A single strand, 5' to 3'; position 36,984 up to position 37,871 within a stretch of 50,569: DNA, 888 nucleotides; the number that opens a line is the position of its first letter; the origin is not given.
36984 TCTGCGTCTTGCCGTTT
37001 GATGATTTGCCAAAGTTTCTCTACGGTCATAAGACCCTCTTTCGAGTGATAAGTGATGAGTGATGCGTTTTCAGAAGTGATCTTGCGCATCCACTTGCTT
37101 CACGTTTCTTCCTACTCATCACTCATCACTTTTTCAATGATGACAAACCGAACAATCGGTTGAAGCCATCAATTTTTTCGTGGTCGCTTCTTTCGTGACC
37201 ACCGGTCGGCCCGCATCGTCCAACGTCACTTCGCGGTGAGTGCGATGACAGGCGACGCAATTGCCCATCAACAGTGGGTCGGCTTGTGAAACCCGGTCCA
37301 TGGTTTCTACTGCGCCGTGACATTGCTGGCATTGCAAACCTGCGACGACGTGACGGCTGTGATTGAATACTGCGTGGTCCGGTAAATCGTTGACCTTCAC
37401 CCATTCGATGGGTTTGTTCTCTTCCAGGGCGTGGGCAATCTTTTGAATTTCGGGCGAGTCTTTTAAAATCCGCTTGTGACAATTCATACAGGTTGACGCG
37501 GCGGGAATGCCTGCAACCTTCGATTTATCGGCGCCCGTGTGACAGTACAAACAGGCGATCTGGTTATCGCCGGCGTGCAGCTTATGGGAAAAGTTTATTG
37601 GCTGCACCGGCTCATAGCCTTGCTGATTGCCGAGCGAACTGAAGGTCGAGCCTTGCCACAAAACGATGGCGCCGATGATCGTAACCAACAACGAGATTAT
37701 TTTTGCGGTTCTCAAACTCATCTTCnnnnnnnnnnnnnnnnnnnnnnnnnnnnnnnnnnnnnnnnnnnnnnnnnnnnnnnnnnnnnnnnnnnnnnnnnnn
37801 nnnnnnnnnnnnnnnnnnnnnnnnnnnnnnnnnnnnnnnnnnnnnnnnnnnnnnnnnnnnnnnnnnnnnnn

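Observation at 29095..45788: Single co-directional gene string Rrf2-narC-narGHJI-actABCDE-actF::narK couples membrane nitrate reductase to alternative complex III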

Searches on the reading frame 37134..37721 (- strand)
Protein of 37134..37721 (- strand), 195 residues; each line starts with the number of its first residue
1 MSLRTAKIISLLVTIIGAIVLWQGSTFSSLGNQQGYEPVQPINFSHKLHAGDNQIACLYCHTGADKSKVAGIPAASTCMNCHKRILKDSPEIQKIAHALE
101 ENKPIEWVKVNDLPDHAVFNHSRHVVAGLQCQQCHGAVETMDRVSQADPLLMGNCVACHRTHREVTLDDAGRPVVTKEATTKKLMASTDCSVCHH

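Call 4: search_protein_families(library=pfam, proteins=[window:37134-37721:-])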
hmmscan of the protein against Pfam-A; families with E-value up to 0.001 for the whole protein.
window:37134-37721:- (195 aa): 4 families
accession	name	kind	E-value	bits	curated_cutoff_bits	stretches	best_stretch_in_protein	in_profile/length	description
PF14522.11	Cytochrome_C7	-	4e-11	43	24.8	2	118-195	2-67/67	Cytochrome c7 and related cytochrome c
PF14537.11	Cytochrom_c3_2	-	1.6e-10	41.7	25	1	124-195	2-65/79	Cytochrome c3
PF02085.21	Cytochrom_CIII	-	2.6e-08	34.6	22.9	1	36-100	15-73/101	Class III cytochrome C family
PF22113.1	Mtrc-MtrF_II-IV_dom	-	0.00065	19.7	30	0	123-165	1-41/176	Outer membrane cytochrome MtrC/MtrF-like, domains II/IV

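Call 5: search_protein_families(library=ncbifam, proteins=[window:37134-37721:-])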
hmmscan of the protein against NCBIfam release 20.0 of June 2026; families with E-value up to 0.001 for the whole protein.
window:37134-37721:- (195 aa): 4 families
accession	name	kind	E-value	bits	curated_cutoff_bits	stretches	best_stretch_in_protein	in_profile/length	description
NF041781.1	mnquin_red_QrcA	equivalog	2.4e-21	76.1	180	1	38-194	27-158/174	menaquinone reductase multiheme cytochrome c subunit QrcA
TIGR04257.1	nanowire_3heme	domain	1.9e-07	31.1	40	0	115-163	11-62/75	c(7)-type cytochrome triheme domain-containing protein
TIGR03508.1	decahem_SO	subfamily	8.6e-05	22.1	192.2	0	44-101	85-141/258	DmsE family decaheme c-type cytochrome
NF047727.1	4hemeCytCCctA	equivalog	0.00055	20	180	0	130-164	59-92/109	tetraheme c-type cytochrome CctA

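Call 45: find_related_loci(query=A1, collection=metagenome_contigs, flank=10000)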
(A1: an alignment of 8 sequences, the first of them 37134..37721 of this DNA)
Query A1 (195 aa) in metagenome_contigs; peptide patterns used: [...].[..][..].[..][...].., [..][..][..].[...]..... (x = any residue, [..] = any of these).
600 stretches matched a pattern (row limit reached: there are more); 592 encode a relative of the query (tblastn E <= 1e-3); the best 80 are kept; 80 distinct loci.
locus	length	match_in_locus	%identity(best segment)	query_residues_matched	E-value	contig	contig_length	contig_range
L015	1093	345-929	83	1-195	8e-122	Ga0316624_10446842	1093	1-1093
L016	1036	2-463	82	42-195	5e-93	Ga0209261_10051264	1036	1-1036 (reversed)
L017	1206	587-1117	52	15-195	3e-64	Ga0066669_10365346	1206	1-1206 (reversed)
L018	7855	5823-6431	50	3-195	9e-59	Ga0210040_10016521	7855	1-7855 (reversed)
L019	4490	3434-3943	50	22-195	1e-57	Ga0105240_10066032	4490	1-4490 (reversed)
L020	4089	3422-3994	46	1-195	9e-57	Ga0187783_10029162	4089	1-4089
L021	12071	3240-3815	47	11-195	7e-56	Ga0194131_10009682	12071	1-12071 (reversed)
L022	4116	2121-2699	46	4-195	3e-55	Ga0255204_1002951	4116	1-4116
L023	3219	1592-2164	45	2-195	4e-55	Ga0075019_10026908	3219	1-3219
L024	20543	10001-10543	48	9-195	6e-55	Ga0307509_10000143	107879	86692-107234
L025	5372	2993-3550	47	8-195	1e-54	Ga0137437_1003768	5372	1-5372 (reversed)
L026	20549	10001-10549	45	9-194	2e-54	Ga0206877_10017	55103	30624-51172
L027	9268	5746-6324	46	7-194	2e-54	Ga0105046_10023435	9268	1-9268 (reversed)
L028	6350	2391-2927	46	3-195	2e-54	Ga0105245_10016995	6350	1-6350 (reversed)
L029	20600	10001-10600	44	7-195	9e-54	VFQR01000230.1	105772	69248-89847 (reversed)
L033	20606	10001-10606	48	3-195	4e-53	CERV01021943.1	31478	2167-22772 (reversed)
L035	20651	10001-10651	44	1-195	7e-53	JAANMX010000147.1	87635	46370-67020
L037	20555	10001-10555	47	22-195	7e-53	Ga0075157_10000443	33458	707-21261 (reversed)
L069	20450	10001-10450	49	33-194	2e-50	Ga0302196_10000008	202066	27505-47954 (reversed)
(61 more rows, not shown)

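Call 50: search_protein_families(library=pfam, proteins=[L024:8093-9958:+, L024:17510-20326:+, L024:5833-6969:+, L024:4640-5836:+, L024:2951-4222:+, L024:1704-2954:+, L069:8049-9935:+, L069:5815-7899:+, L069:17405-18265:+, L069:5059-7542:-])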
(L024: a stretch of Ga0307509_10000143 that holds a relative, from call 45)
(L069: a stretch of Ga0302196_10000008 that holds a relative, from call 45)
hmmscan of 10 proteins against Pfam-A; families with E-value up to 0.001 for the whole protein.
L024:8093-9958:+ (621 aa): 3 families
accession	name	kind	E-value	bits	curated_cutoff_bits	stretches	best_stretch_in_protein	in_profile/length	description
PF02665.19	Nitrate_red_gam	-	7.9e-26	91.5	22.9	1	366-561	2-195/217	Nitrate reductase gamma subunit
PF00034.26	Cytochrom_C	-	4.9e-12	47.4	21.3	1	100-187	2-87/90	Cytochrome c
PF13442.11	Cytochrome_CBB3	-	2.2e-08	34.7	27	1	98-186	2-68/68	Cytochrome C oxidase, cbb3-type, subunit III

L024:17510-20326:+ (938 aa): 3 families
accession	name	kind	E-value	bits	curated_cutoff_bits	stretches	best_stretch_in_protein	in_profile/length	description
PF13442.11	Cytochrome_CBB3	-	3.8e-05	24.4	27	0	343-355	12-24/68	Cytochrome C oxidase, cbb3-type, subunit III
PF13205.12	Big_5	-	0.0006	20.9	23.6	0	799-895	9-104/105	Bacterial Ig-like domain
PF14522.11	Cytochrome_C7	-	0.00097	19.4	24.8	0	329-403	28-66/67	Cytochrome c7 and related cytochrome c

L024:5833-6969:+ (378 aa): 1 family
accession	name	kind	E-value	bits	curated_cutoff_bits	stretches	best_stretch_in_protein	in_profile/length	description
PF13485.12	Peptidase_MA_2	-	2.4e-11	44.3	32.4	1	123-237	40-156/201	Peptidase MA superfamily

L024:4640-5836:+ (398 aa): 0 families

L024:2951-4222:+ (423 aa): 6 families
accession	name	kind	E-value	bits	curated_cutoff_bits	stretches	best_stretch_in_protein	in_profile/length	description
PF00639.27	Rotamase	-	2e-21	77.2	21.7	1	280-375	1-96/97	PPIC-type PPIASE domain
PF13616.12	Rotamase_3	-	2.6e-21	76.7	22.5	1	267-377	7-115/116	PPIC-type PPIASE domain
PF09312.16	SurA_N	-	8e-17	61.9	30.8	1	125-241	2-115/118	SurA N-terminal domain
PF13145.12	Rotamase_2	-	1.3e-15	58.7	27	1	254-390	1-121/121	PPIC-type PPIASE domain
PF13624.11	SurA_N_3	-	1.1e-13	51.8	27.2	1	124-240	40-158/162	SurA-like N-terminal domain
PF13623.11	SurA_N_2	-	2.7e-06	27.8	28.5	1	126-212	41-130/145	SurA-like N-terminal domain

L024:1704-2954:+ (416 aa): 4 families
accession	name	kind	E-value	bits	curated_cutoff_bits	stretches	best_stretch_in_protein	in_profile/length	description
PF13145.12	Rotamase_2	-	2.3e-16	61.1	27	1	213-344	2-121/121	PPIC-type PPIASE domain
PF00639.27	Rotamase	-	3.6e-06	28.3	21.7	1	251-321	22-89/97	PPIC-type PPIASE domain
PF13624.11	SurA_N_3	-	0.00049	20.4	27.2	1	123-189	40-115/162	SurA-like N-terminal domain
PF13616.12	Rotamase_3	-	0.0005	21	22.5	0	258-322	46-107/116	PPIC-type PPIASE domain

L069:8049-9935:+ (628 aa): 1 family
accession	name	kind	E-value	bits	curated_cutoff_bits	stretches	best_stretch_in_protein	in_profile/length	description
PF02665.19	Nitrate_red_gam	-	3.3e-20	73.1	22.9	1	413-606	2-196/217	Nitrate reductase gamma subunit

L069:5815-7899:+ (694 aa): 0 families

L069:17405-18265:+ (286 aa): 1 family
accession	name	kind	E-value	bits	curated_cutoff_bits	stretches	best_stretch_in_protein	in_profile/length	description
PF00990.26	GGDEF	-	2.3e-41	141.7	23.8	1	115-265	2-161/161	Diguanylate cyclase, GGDEF domain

L069:5059-7542:- (827 aa): 3 families
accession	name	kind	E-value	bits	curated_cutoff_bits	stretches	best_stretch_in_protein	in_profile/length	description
PF00122.25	E1-E2_ATPase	-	3.4e-24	85.8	28.1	1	324-489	11-178/181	E1-E2 ATPase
PF00702.32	Hydrolase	-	2.8e-15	57.6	26.4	1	508-713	1-189/191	haloacid dehalogenase-like hydrolase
PF12156.14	ATPase-cat_bd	-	1.2e-08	36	27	1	27-70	2-52/86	Putative metal-binding domain of cation transport ATPase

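Call 60: search_solved_structures(query=window:37134-37721:-, max_evalue=0.001)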
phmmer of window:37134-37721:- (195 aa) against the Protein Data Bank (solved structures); distinct sequences matched with E-value up to 0.001: 4.
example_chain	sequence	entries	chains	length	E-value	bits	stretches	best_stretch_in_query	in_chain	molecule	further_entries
6btm_A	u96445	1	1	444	1.6e-39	138.9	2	27-87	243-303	Alternative Complex III subunit A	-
8k9e_A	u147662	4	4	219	1.6e-37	132.5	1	8-161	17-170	Cytochrome c7-like domain-containing protein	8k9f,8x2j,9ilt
6f0k_A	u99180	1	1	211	8.8e-35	123.5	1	27-162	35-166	Cytochrome c family protein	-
6lod_A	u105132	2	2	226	1.8e-29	106.2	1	9-163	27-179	MULTIHEME_CYTC domain-containing protein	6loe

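Call 78: search_protein_families(library=pfam, proteins=[L035:10703-13765:+, L069:10475-13519:+, L024:10554-13655:+, L033:10742-13729:+, L037:10733-13657:+], max_evalue=0.01)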
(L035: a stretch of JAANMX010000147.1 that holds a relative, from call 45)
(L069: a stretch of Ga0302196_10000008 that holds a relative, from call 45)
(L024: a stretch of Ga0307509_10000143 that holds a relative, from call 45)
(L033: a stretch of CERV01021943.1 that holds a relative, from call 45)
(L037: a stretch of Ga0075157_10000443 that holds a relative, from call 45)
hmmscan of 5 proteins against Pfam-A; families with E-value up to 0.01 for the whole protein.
L035:10703-13765:+ (1020 aa): 10 families
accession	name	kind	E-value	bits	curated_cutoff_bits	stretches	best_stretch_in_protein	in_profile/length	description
PF12838.12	Fer4_7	-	6.1e-12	46.3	27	2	793-862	2-50/52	4Fe-4S dicluster domain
PF04879.21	Molybdop_Fe4S4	-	2e-11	44.1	22.7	1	91-136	3-48/55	Molybdopterin oxidoreductase Fe4S4 domain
PF13247.11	Fer4_11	-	3.8e-09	37.1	26.2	1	840-900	2-64/100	4Fe-4S dicluster domain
PF13187.11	Fer4_9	-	2.2e-06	28.1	27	1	792-862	1-49/52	4Fe-4S dicluster domain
PF13183.11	Fer4_8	-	3.4e-06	28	27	1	790-862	2-66/68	4Fe-4S dicluster domain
PF01568.27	Molydop_binding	-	9e-05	22.9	26.8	1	605-661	27-82/110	Molydopterin dinucleotide binding domain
PF13237.11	Fer4_10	-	0.00014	22.2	25.5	0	843-891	4-53/53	4Fe-4S dicluster domain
PF12797.12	Fer4_2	-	0.00019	21.6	24.5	1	784-803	1-20/22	4Fe-4S binding domain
PF25160.1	LdpA_Fe-S-bd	-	0.0012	19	27.6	0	853-893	6-41/49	LdpA Fe-S cluster-binding domain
PF00037.32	Fer4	-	0.0036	17.5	21.1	1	787-805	2-20/24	4Fe-4S binding domain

L069:10475-13519:+ (1014 aa): 8 families
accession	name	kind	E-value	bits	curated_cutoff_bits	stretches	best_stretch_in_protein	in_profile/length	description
PF04879.21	Molybdop_Fe4S4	-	1.9e-11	44.2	22.7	1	104-153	3-52/55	Molybdopterin oxidoreductase Fe4S4 domain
PF12838.12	Fer4_7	-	2.2e-09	38.1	27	2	794-864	1-50/52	4Fe-4S dicluster domain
PF01568.27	Molydop_binding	-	2.7e-06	27.8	26.8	1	622-708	10-91/110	Molydopterin dinucleotide binding domain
PF13247.11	Fer4_11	-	1.3e-05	25.7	26.2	1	844-901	4-63/100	4Fe-4S dicluster domain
PF13237.11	Fer4_10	-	0.00014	22.2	25.5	0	845-893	4-53/53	4Fe-4S dicluster domain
PF13183.11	Fer4_8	-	0.00034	21.5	27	0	793-864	3-66/68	4Fe-4S dicluster domain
PF12797.12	Fer4_2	-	0.00098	19.4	24.5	1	786-806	1-21/22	4Fe-4S binding domain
PF25160.1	LdpA_Fe-S-bd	-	0.0069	16.6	27.6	0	855-895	6-41/49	LdpA Fe-S cluster-binding domain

L024:10554-13655:+ (1033 aa): 13 families
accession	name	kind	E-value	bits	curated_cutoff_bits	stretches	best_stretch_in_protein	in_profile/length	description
PF12838.12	Fer4_7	-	1.3e-12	48.4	27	2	804-874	1-50/52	4Fe-4S dicluster domain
PF13183.11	Fer4_8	-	1.1e-08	35.9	27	1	802-874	2-66/68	4Fe-4S dicluster domain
PF04879.21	Molybdop_Fe4S4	-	9.4e-08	32.4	22.7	1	123-170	3-50/55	Molybdopterin oxidoreductase Fe4S4 domain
PF13237.11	Fer4_10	-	3.1e-06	27.4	25.5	0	798-873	2-53/53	4Fe-4S dicluster domain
PF13187.11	Fer4_9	-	7.7e-06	26.3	27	1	805-874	2-49/52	4Fe-4S dicluster domain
PF12797.12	Fer4_2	-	3e-05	24.1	24.5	1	796-816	1-21/22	4Fe-4S binding domain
PF13247.11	Fer4_11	-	4.6e-05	24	26.2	1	855-912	5-64/100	4Fe-4S dicluster domain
PF13534.11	Fer4_17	-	0.00042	21.2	22.2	0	804-873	1-57/61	4Fe-4S dicluster domain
PF12837.12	Fer4_6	-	0.00044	20.5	25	1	799-815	3-19/24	4Fe-4S binding domain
PF01568.27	Molydop_binding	-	0.00064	20.2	26.8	1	655-717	30-87/110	Molydopterin dinucleotide binding domain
PF25160.1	LdpA_Fe-S-bd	-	0.00082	19.5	27.6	0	865-905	6-41/49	LdpA Fe-S cluster-binding domain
PF00037.32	Fer4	-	0.0018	18.4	21.1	1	799-816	2-19/24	4Fe-4S binding domain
PF13484.11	Fer4_16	-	0.0092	17.2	30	0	805-874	2-65/66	4Fe-4S double cluster binding domain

L033:10742-13729:+ (996 aa): 10 families
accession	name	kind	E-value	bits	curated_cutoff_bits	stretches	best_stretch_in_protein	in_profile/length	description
PF12838.12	Fer4_7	-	7.1e-15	55.6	27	1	745-829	1-52/52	4Fe-4S dicluster domain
PF13247.11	Fer4_11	-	1.8e-11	44.5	26.2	1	806-865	3-64/100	4Fe-4S dicluster domain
PF13183.11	Fer4_8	-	9.2e-08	33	27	1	743-827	2-66/68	4Fe-4S dicluster domain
PF12837.12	Fer4_6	-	2.8e-07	30.6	25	1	738-756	1-19/24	4Fe-4S binding domain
PF13237.11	Fer4_10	-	3.9e-07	30.3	25.5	2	808-856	4-53/53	4Fe-4S dicluster domain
PF13187.11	Fer4_9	-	4.4e-07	30.3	27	1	746-827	2-49/52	4Fe-4S dicluster domain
PF25160.1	LdpA_Fe-S-bd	-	5.7e-07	29.7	27.6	1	818-858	6-41/49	LdpA Fe-S cluster-binding domain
PF12797.12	Fer4_2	-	1.3e-05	25.3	24.5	1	737-756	1-20/22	4Fe-4S binding domain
PF00037.32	Fer4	-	0.00041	20.5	21.1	1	740-758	2-20/24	4Fe-4S binding domain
PF14697.11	Fer4_21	-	0.0037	17.8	35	0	741-760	3-55/59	4Fe-4S dicluster domain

L037:10733-13657:+ (975 aa): 10 families
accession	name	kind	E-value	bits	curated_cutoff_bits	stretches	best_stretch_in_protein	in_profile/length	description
PF12838.12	Fer4_7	-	4.6e-13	49.8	27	2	727-813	2-50/52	4Fe-4S dicluster domain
PF13247.11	Fer4_11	-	2e-10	41.2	26.2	1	791-851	2-64/100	4Fe-4S dicluster domain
PF25160.1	LdpA_Fe-S-bd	-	2.3e-07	30.9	27.6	1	804-844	6-41/49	LdpA Fe-S cluster-binding domain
PF13183.11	Fer4_8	-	4.1e-07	30.9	27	1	724-813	2-66/68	4Fe-4S dicluster domain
PF13187.11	Fer4_9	-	7.4e-07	29.5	27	1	726-813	1-49/52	4Fe-4S dicluster domain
PF01568.27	Molydop_binding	-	1.1e-05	25.8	26.8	1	554-612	30-83/110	Molydopterin dinucleotide binding domain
PF13237.11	Fer4_10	-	1.1e-05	25.7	25.5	0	720-741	2-25/53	4Fe-4S dicluster domain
PF12837.12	Fer4_6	-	0.00012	22.3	25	1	721-737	3-19/24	4Fe-4S binding domain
PF12797.12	Fer4_2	-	0.00021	21.5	24.5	1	718-737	1-20/22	4Fe-4S binding domain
PF00037.32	Fer4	-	0.0061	16.8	21.1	1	722-739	3-20/24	4Fe-4S binding domain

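Call 84: find_homologous_proteins(query=L024:8093-9958:+, max_evalue=1e-10)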
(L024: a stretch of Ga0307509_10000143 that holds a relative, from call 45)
Query L024:8093-9958:+ (621 aa): 136 proteins with E <= 1e-10 among 8000 candidates; the best 120 are listed.
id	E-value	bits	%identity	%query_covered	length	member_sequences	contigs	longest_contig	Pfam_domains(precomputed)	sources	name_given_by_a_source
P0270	0.0e+0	1221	100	89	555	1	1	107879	PF02665.20,PF13442.12,PF00034.27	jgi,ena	-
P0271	6.1e-294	995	82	89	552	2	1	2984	PF02665.20,PF13442.12,PF00034.27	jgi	-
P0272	1.0e-274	931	73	89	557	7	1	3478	PF02665.20,PF13442.12,PF00034.27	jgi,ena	-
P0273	3.9e-237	807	65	89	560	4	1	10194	PF02665.20,PF13442.12,PF00034.27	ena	-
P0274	2.4e-236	805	65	89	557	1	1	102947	PF02665.20,PF13442.12,PF00034.27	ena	-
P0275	3.9e-233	794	67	87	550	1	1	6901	PF02665.20,PF13442.12,PF00034.27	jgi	jgi:nitrate reductase gamma subunit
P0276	3.2e-229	781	66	89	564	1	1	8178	PF02665.20,PF13442.12,PF00034.27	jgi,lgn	jgi:nitrate reductase gamma subunit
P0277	2.6e-214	732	63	87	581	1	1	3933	PF02665.20,PF13442.12,PF00034.27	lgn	-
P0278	6.2e-214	731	61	89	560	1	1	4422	PF02665.20,PF13442.12,PF00034.27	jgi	jgi:nitrate reductase gamma subunit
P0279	8.2e-214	730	62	89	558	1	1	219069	PF02665.20,PF13442.12,PF00034.27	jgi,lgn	jgi:nitrate reductase gamma subunit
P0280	1.1e-210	720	60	89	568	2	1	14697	PF02665.20,PF13442.12,PF00034.27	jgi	jgi:nitrate reductase gamma subunit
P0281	4.2e-210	718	61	89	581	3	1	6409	PF02665.20,PF13442.12,PF00034.27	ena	-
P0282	1.7e-209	716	62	86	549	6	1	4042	PF02665.20,PF13442.12,PF00034.27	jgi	jgi:nitrate reductase gamma subunit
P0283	2.1e-209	716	61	88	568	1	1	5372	PF02665.20,PF13442.12,PF00034.27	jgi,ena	-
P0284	2.2e-209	716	62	88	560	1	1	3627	PF02665.20,PF13442.12,PF00034.27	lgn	-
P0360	1.1e-174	601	54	87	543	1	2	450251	PF02665.20,PF13442.12,PF00034.27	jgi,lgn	jgi:nitrate reductase gamma subunit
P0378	1.6e-146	508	49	90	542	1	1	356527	PF02665.20,PF13442.12,PF00034.27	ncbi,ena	-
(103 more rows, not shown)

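Call 85: find_encoding_contigs(protein=P0360, flank=10000, max_places=1)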
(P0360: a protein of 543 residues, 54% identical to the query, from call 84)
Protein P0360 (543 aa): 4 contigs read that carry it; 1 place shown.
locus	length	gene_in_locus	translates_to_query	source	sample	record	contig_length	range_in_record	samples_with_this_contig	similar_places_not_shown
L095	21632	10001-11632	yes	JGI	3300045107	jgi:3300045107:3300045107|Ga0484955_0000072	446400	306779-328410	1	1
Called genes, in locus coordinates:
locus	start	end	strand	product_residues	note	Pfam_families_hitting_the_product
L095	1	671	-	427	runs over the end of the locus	PF01321:Creatinase_N, PF00557:Peptidase_M24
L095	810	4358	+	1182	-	PF17757:UvrB_inter, PF02559:CarD_TRCF_RID, PF00270:DEAD, PF04851:ResIII, PF00271:Helicase_C, PF03461:TRCF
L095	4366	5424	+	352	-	PF13145:Rotamase_2, PF00639:Rotamase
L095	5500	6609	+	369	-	PF13624:SurA_N_3, PF09312:SurA_N, PF13145:Rotamase_2, PF13616:Rotamase_3, PF00639:Rotamase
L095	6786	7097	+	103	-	PF07238:PilZ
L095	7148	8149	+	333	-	-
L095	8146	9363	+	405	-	PF13485:Peptidase_MA_2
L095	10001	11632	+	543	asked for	PF00034:Cytochrom_C, PF13442:Cytochrome_CBB3 (weak), PF02665:Nitrate_red_gam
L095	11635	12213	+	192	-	PF02085:Cytochrom_CIII (faint), PF14522:Cytochrome_C7 (weak), PF14537:Cytochrom_c3_2 (weak)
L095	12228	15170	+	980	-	PF04879:Molybdop_Fe4S4 (weak), PF13183:Fer4_8 (faint), PF13187:Fer4_9 (faint), PF13237:Fer4_10 (faint), PF01568:Molydop_binding (weak), PF12838:Fer4_7 (weak)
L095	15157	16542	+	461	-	PF03916:NrfD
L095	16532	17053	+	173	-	PF11821:ActD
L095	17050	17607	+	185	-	PF00034:Cytochrom_C, PF13442:Cytochrome_CBB3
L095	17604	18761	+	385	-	-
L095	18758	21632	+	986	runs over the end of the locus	PF13205:Big_5 (weak)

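Call 86: find_encoding_contigs(protein=P0378, flank=10000, max_places=1)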
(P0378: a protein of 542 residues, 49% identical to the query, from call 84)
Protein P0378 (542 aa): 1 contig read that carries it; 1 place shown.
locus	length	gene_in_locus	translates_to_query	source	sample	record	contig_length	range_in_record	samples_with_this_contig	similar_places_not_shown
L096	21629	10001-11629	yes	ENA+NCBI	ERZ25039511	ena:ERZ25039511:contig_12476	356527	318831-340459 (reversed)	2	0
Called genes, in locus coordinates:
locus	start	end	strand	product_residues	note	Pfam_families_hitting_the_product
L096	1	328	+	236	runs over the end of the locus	PF01738:DLH, PF00326:Peptidase_S9 (faint)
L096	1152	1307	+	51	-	PF04228:Zn_peptidase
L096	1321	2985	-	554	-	PF00128:Alpha-amylase, PF22157:SupH-like_C (weak)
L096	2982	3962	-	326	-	PF00296:Bac_luciferase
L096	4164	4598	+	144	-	PF07366:SnoaL, PF12680:SnoaL_2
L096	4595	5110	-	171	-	PF02311:AraC_binding (weak), PF07883:Cupin_2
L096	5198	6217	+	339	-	PF02517:Rce1-like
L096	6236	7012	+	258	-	PF00106:adh_short, PF08659:KR (weak), PF13561:adh_short_C2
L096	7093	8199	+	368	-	PF11583:AurF, PF00268:Ribonuc_red_sm (faint)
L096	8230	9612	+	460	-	PF13360:PQQ_2 (weak)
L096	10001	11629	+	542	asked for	PF00034:Cytochrom_C (weak), PF13442:Cytochrome_CBB3 (weak), PF02665:Nitrate_red_gam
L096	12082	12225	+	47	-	-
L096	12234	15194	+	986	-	PF04879:Molybdop_Fe4S4 (weak), PF13183:Fer4_8 (faint), PF13187:Fer4_9 (faint), PF12838:Fer4_7 (weak), PF13247:Fer4_11 (weak)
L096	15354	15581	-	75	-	-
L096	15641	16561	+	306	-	PF03916:NrfD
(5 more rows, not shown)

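Call 94: search_protein_families(library=pfam, proteins=[L035:19533-20417:+, L035:92-733:+, L035:1079-1759:+], max_evalue=0.01)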
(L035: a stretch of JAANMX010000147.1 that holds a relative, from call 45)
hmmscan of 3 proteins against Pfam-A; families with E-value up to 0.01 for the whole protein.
L035:19533-20417:+ (294 aa): 3 families
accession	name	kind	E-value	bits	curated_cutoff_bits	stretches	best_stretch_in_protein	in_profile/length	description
PF01555.25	N6_N4_Mtase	-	4.5e-52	177.6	26.7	1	25-256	1-219/221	DNA methylase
PF08241.18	Methyltransf_11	-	0.00058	20.9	21.2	0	227-276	5-54/95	Methyltransferase domain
PF13649.12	Methyltransf_25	-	0.0042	18.2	27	0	222-265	1-46/97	Methyltransferase domain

L035:92-733:+ (213 aa): 0 families

L035:1079-1759:+ (226 aa): 1 family
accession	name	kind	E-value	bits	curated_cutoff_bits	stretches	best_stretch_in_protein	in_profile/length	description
PF23928.1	DUF7266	-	0.0084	16.3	27.6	0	118-158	35-74/145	Family of unknown function (DUF7266)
